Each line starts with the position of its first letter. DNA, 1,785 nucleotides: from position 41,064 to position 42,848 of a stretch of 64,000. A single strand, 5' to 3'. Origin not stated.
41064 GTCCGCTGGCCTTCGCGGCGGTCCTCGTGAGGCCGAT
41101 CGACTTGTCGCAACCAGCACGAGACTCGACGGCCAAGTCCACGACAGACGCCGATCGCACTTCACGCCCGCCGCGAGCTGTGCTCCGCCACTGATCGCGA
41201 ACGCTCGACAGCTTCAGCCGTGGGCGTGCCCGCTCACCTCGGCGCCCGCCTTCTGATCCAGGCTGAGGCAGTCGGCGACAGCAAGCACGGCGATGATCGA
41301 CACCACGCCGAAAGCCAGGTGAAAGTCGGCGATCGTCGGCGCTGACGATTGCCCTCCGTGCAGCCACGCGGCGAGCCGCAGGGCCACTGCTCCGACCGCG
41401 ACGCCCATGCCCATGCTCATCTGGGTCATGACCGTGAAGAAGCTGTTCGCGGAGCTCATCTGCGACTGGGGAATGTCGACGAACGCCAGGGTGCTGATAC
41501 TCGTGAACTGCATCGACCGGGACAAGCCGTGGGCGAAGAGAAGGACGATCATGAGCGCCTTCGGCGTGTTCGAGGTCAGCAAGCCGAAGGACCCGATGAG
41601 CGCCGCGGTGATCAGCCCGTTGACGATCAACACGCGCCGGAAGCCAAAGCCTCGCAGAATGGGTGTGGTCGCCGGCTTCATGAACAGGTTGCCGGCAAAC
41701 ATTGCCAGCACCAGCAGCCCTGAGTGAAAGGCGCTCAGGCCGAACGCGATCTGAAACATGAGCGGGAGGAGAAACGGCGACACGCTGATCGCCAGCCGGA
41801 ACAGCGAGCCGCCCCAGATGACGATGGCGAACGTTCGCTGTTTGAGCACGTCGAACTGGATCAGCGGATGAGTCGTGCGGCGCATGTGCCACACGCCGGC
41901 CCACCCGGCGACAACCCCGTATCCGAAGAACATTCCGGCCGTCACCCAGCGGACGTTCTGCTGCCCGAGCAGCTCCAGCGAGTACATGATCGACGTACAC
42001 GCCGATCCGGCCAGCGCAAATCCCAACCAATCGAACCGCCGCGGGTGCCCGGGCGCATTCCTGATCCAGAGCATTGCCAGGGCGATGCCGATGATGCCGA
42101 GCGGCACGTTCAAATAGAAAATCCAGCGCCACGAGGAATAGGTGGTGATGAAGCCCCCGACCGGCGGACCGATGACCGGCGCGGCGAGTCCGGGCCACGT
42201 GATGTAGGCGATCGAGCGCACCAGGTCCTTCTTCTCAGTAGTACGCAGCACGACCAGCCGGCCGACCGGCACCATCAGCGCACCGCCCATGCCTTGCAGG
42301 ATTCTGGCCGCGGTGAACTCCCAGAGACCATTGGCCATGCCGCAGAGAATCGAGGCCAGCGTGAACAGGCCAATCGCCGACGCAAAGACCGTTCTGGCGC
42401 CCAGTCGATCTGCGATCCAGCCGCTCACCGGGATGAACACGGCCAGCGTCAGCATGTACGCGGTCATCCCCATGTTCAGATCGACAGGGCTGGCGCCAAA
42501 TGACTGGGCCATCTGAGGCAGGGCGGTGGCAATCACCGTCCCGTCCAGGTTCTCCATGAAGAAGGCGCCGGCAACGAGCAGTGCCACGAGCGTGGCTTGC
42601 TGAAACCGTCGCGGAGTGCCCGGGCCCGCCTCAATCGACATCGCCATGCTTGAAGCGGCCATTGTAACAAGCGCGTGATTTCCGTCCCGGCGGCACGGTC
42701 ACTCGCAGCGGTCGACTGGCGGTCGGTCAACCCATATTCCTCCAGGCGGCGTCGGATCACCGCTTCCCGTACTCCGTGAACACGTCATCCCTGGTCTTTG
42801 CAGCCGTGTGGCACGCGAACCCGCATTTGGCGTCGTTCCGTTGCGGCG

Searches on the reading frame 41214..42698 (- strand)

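Call 75: search_protein_families(library=pfam, proteins=[window:41214-42698:-], max_evalue=0.00001)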
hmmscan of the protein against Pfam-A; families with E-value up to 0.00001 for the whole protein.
window:41214-42698:- (494 aa): 2 families
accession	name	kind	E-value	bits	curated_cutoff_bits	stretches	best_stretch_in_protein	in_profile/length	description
PF07690.21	MFS_1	-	5.9e-49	167.3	33.4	2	43-432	2-346/347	Major Facilitator Superfamily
PF06609.19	TRI12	-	1.1e-06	27.8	23.2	1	55-213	62-218/599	Fungal trichothecene efflux pump (TRI12)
